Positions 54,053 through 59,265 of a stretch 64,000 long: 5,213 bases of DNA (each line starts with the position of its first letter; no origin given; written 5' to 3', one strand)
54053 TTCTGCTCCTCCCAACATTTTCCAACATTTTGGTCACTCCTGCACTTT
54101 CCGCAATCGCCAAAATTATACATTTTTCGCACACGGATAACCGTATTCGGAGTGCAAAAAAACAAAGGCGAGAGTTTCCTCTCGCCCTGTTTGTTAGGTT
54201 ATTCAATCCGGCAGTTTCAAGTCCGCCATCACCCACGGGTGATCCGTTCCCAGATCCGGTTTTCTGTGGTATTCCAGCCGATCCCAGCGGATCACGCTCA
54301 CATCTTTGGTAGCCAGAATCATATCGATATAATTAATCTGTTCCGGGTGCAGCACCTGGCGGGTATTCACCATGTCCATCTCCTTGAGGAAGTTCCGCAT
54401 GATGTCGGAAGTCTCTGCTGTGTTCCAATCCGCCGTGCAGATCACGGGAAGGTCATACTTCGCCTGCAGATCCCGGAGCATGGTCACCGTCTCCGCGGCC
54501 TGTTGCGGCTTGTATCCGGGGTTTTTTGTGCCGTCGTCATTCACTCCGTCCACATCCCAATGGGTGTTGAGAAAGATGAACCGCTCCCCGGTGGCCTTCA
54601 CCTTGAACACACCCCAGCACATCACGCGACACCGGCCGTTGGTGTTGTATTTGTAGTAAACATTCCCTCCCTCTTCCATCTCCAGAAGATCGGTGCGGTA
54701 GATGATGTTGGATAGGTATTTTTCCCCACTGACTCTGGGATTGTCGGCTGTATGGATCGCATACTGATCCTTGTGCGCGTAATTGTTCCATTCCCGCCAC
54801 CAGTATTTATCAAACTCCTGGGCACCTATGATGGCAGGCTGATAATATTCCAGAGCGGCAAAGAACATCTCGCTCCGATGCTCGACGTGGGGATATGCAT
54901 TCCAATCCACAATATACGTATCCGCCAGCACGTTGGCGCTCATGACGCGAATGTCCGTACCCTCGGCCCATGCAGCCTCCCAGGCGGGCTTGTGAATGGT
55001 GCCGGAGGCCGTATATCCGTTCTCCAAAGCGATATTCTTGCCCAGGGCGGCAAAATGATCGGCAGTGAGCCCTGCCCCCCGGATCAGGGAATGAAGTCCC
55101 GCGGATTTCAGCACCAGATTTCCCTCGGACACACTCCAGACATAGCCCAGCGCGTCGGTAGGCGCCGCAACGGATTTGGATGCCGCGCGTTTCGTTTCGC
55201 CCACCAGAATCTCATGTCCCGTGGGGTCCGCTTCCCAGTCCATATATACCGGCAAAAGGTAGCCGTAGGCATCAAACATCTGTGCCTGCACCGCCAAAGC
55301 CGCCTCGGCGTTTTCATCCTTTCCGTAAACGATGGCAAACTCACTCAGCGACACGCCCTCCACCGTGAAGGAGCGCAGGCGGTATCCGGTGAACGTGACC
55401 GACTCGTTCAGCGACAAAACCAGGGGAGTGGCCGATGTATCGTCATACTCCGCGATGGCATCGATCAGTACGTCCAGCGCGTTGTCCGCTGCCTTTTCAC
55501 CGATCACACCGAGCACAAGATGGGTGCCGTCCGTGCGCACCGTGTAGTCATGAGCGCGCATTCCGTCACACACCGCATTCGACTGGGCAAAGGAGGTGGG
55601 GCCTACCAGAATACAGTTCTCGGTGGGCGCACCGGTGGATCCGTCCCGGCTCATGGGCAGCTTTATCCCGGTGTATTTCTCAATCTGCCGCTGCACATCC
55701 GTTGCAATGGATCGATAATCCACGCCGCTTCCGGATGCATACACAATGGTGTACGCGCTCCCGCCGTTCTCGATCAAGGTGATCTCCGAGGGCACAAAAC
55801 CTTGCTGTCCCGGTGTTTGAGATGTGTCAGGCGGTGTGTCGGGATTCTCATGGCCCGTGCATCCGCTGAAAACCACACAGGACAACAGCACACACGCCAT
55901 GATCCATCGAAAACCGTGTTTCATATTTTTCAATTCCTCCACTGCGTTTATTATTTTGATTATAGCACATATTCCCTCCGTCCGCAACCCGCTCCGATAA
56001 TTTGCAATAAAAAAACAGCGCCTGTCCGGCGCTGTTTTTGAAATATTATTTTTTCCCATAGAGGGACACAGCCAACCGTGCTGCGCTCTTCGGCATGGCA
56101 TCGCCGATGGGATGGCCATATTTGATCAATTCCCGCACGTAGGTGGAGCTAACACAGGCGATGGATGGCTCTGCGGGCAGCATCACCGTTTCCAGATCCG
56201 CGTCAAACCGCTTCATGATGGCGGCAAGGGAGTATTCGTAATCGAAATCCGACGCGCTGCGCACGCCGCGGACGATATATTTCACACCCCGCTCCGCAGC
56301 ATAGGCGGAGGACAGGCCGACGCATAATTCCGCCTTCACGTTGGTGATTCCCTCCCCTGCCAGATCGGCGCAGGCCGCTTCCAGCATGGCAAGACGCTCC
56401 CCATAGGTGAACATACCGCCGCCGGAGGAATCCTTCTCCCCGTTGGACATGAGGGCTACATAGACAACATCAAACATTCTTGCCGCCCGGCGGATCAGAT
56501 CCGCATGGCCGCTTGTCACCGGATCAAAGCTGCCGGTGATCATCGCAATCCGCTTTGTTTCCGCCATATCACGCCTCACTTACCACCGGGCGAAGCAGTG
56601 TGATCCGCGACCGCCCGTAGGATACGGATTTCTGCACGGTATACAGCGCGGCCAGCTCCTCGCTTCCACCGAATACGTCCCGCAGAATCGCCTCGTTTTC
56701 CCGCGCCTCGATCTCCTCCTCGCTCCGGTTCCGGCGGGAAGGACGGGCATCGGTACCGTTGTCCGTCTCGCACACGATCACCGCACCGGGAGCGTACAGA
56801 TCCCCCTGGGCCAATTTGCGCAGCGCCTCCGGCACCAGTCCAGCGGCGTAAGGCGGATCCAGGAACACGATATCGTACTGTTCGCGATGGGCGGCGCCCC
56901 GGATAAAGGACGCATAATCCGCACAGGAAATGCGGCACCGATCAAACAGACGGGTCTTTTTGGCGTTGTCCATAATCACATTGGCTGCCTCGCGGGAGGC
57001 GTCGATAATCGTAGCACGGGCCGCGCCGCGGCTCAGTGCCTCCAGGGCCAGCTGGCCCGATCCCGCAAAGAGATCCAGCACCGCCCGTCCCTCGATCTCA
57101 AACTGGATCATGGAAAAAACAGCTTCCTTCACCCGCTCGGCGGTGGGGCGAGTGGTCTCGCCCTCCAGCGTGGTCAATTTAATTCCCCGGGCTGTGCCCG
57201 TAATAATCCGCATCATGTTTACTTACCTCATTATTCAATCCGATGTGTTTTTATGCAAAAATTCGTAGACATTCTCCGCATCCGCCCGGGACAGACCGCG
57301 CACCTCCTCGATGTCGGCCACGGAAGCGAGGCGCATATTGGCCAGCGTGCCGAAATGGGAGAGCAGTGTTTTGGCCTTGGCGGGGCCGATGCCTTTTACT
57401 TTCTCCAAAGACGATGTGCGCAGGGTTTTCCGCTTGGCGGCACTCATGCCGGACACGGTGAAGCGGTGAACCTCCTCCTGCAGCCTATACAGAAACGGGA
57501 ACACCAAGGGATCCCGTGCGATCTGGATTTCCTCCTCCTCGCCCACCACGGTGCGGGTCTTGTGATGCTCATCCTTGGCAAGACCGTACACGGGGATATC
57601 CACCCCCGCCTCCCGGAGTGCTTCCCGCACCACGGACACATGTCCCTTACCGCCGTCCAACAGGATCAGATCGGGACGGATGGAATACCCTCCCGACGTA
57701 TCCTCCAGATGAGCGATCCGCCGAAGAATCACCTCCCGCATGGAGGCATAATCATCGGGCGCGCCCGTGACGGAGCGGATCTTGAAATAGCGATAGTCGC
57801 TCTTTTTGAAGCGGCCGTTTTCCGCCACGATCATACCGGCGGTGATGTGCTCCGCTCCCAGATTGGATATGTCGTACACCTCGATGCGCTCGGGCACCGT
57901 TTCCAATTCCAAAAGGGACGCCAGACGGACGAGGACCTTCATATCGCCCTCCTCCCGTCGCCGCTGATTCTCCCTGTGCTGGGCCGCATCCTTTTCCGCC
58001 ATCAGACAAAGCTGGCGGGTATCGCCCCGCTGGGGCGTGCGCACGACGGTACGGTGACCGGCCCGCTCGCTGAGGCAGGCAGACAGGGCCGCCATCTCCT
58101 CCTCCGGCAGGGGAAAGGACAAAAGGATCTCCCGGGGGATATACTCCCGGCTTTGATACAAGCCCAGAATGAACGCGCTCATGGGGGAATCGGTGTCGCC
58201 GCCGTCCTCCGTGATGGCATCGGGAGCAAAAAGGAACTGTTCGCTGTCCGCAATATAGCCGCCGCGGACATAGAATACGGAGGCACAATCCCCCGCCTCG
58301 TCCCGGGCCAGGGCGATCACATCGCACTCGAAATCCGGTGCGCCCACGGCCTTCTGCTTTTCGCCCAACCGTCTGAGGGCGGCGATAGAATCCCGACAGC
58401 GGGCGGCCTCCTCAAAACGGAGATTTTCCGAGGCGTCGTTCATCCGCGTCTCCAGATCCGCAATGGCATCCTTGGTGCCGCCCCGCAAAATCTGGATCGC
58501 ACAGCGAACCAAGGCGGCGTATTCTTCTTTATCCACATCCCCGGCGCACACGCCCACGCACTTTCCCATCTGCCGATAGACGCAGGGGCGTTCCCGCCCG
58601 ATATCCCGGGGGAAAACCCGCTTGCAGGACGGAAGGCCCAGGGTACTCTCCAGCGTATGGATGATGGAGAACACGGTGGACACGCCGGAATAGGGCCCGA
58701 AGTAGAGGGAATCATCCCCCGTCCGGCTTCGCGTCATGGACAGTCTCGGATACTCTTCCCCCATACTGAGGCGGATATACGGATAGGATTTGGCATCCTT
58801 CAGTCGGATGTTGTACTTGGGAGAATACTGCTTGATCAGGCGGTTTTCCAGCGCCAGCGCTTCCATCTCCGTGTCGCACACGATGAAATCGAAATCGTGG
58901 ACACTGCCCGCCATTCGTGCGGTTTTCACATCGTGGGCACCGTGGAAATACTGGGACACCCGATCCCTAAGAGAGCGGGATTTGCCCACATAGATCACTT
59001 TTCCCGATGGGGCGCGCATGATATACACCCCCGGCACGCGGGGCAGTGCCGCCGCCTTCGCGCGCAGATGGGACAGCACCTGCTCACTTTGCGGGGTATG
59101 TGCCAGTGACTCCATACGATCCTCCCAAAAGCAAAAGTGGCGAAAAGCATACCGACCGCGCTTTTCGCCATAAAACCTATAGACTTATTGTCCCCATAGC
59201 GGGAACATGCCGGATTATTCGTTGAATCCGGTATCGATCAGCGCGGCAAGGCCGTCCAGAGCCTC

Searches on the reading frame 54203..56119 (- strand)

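Call 39: search_protein_families(library=pfam, proteins=[window:54203-56119:-], max_evalue=0.001)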
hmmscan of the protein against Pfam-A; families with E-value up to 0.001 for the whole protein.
window:54203-56119:- (638 aa): 1 family
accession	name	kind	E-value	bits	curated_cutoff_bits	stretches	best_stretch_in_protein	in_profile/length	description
PF03372.29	Exo_endo_phos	-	0.00075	19.8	24.5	0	396-616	4-215/225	Endonuclease/Exonuclease/phosphatase family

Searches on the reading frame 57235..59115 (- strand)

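Call 39: search_protein_families(library=pfam, proteins=[window:57235-59115:-], max_evalue=0.001)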
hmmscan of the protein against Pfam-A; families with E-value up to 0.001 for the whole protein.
window:57235-59115:- (626 aa): 6 families
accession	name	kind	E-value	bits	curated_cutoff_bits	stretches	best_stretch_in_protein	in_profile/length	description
PF08459.17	UvrC_RNaseH_dom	-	1.9e-47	161.5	22.3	1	400-554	2-159/159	UvrC RNAse H endonuclease domain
PF22920.2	UvrC_RNaseH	-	3.8e-23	82.1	24.3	1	264-383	2-115/116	UvrC Ribonuclease H-like domain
PF01541.30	GIY-YIG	-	4.6e-11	43.3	22.6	1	29-102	3-78/78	GIY-YIG catalytic domain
PF14520.12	HHH_5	-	7.3e-10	39.6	27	1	569-621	3-56/57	Helix-hairpin-helix domain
PF02151.25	UVR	-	1.1e-09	38.2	21.5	1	217-249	3-35/36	UvrB/uvrC motif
PF12826.13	HHH_2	-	1.4e-06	28.8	27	1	575-624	10-59/64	Helix-hairpin-helix motif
